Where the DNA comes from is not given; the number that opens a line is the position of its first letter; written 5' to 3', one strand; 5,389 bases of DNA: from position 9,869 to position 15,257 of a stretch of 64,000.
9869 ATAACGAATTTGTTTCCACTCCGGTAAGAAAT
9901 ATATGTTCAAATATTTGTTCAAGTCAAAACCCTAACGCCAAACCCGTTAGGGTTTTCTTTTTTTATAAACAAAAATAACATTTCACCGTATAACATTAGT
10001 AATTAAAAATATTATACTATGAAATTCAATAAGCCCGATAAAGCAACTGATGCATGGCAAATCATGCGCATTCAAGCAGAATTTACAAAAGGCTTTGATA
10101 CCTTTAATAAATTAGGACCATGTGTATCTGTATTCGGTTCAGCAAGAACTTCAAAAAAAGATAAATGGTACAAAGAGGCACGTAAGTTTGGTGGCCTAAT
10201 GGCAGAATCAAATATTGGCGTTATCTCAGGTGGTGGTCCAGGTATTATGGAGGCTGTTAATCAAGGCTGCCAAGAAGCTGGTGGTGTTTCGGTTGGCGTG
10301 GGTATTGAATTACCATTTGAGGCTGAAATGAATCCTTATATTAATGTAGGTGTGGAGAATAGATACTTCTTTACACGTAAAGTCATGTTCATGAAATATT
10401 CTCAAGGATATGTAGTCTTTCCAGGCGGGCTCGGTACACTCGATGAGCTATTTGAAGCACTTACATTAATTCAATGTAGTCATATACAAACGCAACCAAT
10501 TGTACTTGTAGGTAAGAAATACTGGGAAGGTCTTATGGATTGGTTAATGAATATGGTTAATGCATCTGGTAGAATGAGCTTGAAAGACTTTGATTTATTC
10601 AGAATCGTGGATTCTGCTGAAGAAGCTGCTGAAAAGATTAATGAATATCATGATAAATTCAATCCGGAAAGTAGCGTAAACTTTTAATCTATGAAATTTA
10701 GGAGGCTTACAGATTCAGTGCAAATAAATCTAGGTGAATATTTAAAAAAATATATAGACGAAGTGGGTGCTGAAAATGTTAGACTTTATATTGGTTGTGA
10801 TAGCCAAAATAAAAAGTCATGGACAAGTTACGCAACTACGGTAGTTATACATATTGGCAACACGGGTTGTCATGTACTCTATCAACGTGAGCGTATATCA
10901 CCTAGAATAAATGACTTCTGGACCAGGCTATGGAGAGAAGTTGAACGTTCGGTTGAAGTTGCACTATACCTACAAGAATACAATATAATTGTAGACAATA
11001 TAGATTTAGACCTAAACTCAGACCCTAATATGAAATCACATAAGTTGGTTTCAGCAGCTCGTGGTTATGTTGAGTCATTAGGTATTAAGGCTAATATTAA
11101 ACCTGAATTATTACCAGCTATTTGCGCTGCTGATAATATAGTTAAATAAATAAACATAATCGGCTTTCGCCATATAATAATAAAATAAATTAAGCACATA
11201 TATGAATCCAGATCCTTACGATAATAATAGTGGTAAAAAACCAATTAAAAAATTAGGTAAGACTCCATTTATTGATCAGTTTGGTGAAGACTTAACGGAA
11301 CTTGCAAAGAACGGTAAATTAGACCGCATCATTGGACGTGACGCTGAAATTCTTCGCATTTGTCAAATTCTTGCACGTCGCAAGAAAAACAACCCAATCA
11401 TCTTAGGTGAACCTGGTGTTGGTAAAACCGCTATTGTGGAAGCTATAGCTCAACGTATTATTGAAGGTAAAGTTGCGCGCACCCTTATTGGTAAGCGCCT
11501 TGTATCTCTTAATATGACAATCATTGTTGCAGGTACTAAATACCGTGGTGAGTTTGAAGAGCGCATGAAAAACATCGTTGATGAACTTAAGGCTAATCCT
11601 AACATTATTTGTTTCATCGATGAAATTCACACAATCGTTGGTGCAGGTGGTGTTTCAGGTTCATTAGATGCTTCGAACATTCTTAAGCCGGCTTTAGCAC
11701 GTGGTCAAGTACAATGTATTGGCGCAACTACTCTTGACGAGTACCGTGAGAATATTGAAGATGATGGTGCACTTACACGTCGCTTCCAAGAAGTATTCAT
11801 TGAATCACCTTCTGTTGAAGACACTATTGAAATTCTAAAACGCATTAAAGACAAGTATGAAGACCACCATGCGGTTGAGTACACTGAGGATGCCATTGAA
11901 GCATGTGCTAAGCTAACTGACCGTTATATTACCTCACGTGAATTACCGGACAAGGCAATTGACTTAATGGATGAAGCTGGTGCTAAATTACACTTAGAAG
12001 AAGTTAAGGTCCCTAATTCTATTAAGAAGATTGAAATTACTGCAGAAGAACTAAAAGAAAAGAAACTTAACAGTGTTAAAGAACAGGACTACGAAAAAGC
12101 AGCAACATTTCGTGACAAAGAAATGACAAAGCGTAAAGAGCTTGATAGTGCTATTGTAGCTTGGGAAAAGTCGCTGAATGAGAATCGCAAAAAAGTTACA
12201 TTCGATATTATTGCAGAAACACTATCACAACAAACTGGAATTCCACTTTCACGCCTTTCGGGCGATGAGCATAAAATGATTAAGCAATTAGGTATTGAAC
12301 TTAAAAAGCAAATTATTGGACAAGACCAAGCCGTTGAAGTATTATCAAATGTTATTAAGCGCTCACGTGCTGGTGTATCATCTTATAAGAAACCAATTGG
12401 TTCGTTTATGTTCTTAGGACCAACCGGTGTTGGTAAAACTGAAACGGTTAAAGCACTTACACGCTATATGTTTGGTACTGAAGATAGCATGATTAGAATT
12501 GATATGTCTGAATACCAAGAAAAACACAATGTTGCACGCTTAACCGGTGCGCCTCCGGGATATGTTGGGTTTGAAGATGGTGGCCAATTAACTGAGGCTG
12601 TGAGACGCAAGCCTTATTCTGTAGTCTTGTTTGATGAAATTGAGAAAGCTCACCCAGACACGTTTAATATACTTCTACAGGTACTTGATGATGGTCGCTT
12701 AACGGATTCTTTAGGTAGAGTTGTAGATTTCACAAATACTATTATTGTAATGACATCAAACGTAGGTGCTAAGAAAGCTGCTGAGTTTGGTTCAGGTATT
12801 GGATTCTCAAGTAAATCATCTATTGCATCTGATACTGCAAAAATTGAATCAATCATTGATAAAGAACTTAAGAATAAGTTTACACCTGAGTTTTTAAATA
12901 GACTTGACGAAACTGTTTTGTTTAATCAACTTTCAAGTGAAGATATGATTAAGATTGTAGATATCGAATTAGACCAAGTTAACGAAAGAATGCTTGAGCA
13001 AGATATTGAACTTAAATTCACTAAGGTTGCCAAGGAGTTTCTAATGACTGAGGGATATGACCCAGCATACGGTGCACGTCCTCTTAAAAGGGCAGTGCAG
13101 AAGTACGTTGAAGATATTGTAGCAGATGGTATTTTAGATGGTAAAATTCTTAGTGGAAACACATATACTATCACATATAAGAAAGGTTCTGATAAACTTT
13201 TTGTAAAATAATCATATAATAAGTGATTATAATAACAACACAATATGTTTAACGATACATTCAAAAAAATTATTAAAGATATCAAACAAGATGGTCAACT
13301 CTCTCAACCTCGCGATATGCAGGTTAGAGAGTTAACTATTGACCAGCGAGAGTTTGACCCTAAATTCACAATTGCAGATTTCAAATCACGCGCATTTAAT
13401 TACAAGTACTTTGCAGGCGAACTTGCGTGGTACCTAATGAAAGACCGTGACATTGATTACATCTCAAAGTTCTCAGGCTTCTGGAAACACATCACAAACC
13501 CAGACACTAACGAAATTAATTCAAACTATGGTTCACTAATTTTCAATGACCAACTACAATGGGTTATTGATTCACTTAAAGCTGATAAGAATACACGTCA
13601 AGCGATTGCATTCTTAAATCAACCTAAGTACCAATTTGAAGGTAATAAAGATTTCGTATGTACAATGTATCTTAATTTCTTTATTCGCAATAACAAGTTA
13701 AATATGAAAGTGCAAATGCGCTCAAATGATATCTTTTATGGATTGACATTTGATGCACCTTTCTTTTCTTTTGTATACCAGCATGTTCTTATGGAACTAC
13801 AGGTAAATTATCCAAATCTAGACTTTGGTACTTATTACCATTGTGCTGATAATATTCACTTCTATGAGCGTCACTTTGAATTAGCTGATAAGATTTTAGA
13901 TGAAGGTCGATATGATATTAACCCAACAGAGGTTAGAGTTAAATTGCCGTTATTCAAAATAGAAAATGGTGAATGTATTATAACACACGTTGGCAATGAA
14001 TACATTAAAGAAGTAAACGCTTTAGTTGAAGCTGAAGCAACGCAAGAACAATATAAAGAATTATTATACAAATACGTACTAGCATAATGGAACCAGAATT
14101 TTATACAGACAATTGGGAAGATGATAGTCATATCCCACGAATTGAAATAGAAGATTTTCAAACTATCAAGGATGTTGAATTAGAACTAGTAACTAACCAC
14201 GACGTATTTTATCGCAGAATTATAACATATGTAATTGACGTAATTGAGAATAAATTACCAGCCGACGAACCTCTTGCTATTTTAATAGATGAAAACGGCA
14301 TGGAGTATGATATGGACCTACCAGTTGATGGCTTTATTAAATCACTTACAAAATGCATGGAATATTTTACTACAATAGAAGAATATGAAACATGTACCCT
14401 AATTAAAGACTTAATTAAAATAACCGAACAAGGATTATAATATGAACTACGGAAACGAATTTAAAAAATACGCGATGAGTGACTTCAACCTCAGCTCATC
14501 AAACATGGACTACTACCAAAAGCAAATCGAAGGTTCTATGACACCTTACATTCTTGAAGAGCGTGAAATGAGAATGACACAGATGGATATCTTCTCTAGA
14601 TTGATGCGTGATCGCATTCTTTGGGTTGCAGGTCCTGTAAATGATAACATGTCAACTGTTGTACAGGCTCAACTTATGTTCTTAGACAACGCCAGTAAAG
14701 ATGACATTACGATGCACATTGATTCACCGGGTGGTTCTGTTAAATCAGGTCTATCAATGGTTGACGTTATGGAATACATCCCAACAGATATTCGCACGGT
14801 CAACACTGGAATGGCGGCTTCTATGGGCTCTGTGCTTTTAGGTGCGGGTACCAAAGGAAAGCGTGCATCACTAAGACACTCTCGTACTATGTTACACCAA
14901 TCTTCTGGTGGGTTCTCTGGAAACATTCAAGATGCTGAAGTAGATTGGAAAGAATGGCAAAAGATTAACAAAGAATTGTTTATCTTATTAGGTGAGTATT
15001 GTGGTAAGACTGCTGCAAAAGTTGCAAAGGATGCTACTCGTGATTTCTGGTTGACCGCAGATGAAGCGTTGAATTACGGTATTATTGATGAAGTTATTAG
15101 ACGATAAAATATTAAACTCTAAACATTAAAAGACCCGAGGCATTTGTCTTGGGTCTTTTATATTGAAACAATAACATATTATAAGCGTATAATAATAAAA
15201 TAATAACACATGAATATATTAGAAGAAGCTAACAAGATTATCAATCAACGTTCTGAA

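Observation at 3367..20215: A ~77-bp element repeated 14 times, heading each early gene cassette (candidate promoter plus shuffling cassette system)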

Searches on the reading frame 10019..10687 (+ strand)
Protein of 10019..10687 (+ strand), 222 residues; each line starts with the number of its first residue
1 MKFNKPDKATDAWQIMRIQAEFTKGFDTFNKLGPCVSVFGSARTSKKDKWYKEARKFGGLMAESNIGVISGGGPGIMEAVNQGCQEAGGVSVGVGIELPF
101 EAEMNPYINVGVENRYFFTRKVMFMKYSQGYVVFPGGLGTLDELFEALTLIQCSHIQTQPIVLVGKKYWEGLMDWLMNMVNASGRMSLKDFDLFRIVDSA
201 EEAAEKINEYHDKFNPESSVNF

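Call 14: search_protein_families(library=pfam, proteins=[window:10019-10687:+], max_evalue=0.01)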
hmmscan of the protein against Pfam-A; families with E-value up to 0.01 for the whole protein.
window:10019-10687:+ (222 aa): 3 families
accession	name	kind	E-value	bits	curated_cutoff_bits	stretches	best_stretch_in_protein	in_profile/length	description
PF03641.19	Lysine_decarbox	-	3.1e-31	108.7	27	1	77-207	1-131/131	Possible lysine decarboxylase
PF18306.6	LDcluster4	-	5.5e-18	65.5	26.3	1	36-149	4-115/151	SLOG cluster4 family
PF02481.21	DNA_processg_A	-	0.0021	17.7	29.6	1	22-94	32-103/212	DNA recombination-mediator protein A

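Call 48: find_encoding_contigs(protein=window:10019-10687:+, flank=10000, max_places=10)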
Protein window:10019-10687:+ (222 aa): 22 contigs read that carry it; 10 places shown.
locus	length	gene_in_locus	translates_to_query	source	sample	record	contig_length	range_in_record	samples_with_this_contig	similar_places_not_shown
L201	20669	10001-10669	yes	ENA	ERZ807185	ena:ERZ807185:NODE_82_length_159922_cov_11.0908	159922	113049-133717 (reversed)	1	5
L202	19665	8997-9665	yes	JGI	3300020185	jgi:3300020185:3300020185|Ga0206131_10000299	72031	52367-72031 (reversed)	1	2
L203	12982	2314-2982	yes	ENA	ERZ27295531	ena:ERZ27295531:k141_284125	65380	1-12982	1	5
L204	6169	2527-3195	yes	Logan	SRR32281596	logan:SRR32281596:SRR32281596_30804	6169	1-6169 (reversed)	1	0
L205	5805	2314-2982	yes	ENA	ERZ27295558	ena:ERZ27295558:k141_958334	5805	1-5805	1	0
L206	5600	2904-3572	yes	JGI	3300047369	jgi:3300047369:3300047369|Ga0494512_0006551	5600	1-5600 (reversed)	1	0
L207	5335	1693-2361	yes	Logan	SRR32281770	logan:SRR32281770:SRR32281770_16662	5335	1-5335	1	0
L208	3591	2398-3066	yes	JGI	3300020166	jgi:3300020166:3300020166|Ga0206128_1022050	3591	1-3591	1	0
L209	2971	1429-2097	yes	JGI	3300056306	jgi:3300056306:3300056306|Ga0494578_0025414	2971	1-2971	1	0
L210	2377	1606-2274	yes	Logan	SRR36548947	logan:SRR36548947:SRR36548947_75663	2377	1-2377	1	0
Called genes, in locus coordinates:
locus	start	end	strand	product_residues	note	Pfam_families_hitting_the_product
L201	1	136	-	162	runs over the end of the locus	-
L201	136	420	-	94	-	-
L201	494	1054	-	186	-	-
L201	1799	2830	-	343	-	PF06745:ATPase (weak)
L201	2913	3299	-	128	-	-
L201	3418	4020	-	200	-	-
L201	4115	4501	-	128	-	-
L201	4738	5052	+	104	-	-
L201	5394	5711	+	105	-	-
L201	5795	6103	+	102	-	-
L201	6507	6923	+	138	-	-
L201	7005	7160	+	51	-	-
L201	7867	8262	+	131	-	-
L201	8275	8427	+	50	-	-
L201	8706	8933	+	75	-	-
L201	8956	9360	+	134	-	PF00565:SNase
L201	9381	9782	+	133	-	-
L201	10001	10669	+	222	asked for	PF18306:LDcluster4, PF03641:Lysine_decarbox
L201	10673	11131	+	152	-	PF04308:RNaseH_like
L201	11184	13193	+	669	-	PF13191:AAA_16 (weak), PF20030:bpMoxR (faint), PF00004:AAA, PF17871:AAA_lid_9, PF07724:AAA_2, PF00004:AAA, PF07728:AAA_5, PF10431:ClpB_D2-small, +5 more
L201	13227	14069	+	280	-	PF00303:Thymidylat_synt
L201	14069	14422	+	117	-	-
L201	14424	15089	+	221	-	PF00574:CLP_protease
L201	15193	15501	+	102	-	PF19905:DUF6378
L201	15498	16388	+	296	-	PF02086:MethyltransfD12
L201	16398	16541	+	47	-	-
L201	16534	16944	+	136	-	-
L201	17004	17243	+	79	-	-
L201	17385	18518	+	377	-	-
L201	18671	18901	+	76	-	-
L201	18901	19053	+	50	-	-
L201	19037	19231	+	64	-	-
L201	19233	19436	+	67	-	-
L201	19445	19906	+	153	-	PF06941:NT5C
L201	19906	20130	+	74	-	-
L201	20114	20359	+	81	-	-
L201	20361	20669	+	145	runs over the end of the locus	-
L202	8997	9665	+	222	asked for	PF18306:LDcluster4, PF03641:Lysine_decarbox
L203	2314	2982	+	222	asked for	PF18306:LDcluster4, PF03641:Lysine_decarbox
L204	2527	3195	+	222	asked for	PF18306:LDcluster4, PF03641:Lysine_decarbox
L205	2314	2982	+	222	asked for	PF18306:LDcluster4, PF03641:Lysine_decarbox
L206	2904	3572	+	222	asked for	PF18306:LDcluster4, PF03641:Lysine_decarbox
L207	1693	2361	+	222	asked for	PF18306:LDcluster4, PF03641:Lysine_decarbox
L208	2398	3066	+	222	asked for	PF18306:LDcluster4, PF03641:Lysine_decarbox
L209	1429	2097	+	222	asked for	PF18306:LDcluster4, PF03641:Lysine_decarbox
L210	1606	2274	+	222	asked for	PF18306:LDcluster4, PF03641:Lysine_decarbox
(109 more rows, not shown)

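Call 50: find_related_loci(query=L201:3418-4020:-, collection=viral_contigs, flank=4000)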
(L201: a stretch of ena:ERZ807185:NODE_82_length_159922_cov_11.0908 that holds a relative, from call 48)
Query L201:3418-4020:- (200 aa) in viral_contigs; peptide patterns used: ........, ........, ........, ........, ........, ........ (x = any residue, [..] = any of these).
10 stretches matched a pattern; 2 encode a relative of the query (tblastn E <= 1e-3); 2 distinct loci.
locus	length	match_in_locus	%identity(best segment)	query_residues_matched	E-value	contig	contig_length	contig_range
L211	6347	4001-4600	100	1-200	2e-139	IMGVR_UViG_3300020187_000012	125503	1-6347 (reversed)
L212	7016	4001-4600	100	1-200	2e-139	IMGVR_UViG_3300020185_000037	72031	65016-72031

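Call 62: search_protein_families(library=phrogs, proteins=[L201:2913-3299:-, L201:3418-4020:-, L201:4115-4501:-], max_evalue=0.01)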
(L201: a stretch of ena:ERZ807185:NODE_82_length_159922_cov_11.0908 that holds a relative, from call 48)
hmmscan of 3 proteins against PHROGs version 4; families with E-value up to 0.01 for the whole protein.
L201:2913-3299:- (128 aa): 0 families

L201:3418-4020:- (200 aa): 0 families

L201:4115-4501:- (128 aa): 0 families

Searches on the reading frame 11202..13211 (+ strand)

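Call 14: search_protein_families(library=pfam, proteins=[window:11202-13211:+], max_evalue=0.01)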
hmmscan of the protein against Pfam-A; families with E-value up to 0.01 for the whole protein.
window:11202-13211:+ (669 aa): 31 families (the best 25 are shown)
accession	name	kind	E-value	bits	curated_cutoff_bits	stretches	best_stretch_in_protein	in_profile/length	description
PF07724.20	AAA_2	-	1.7e-69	233.6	27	1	397-570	1-165/166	AAA domain (Cdc48 subfamily)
PF17871.7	AAA_lid_9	-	2.9e-31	107.9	22.8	1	204-305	1-102/104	AAA lid domain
PF10431.15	ClpB_D2-small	-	6.1e-26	90.7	21.9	1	577-656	1-80/81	C-terminal, D2-small domain, of ClpB protein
PF00004.35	AAA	-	4.2e-23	82.7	21.2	2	67-178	3-110/131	ATPase family associated with various cellular activities (AAA)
PF07728.20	AAA_5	-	6.5e-18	65.5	22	2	402-523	2-125/139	AAA domain (dynein-related subfamily)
PF13191.12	AAA_16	-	6.4e-11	43.5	32.6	1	43-90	2-52/167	AAA ATPase domain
PF13401.12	AAA_22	-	7.2e-08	33.2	27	1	402-497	8-110/130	AAA domain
PF00158.32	Sigma54_activat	-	2.6e-07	30.9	20.2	1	397-507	20-128/168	Sigma-54 interaction domain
PF20720.3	nSTAND3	-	1.4e-06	28.6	27.2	0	61-88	16-43/155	Novel STAND NTPase 3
PF12775.13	AAA_7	-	1.5e-06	28.3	25.8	0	401-445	35-79/181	P-loop containing dynein motor region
PF13173.12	AAA_14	-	2.7e-06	27.8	27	0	404-498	7-88/129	AAA domain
PF06414.18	Zeta_toxin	-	3e-06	27.3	22.3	1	394-445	13-62/199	Zeta toxin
PF20030.5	bpMoxR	-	1.2e-05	24.9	27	0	42-97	13-65/205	MoxR domain in the MoxR-vWA-beta-propeller ternary systems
PF13238.12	AAA_18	-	0.00012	23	29.4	0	66-134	2-68/128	AAA domain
PF08477.19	Roc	-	0.00035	21.2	27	0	66-94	3-31/119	Ras of Complex, Roc, domain of DAPkinase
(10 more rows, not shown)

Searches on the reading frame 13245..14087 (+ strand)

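Call 14: search_protein_families(library=pfam, proteins=[window:13245-14087:+], max_evalue=0.01)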
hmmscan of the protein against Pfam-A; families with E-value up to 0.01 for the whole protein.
window:13245-14087:+ (280 aa): 1 family
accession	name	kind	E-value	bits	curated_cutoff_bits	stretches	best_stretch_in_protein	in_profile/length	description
PF00303.24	Thymidylat_synt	-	3.6e-21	75.9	24.3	1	5-224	2-228/266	Thymidylate synthase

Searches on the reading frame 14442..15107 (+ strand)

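Call 14: search_protein_families(library=pfam, proteins=[window:14442-15107:+], max_evalue=0.01)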
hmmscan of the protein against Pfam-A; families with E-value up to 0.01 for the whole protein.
window:14442-15107:+ (221 aa): 1 family
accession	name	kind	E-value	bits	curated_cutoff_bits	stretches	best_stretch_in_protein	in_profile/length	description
PF00574.28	CLP_protease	-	1.8e-58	197.8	20.2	1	46-220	5-180/182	Clp protease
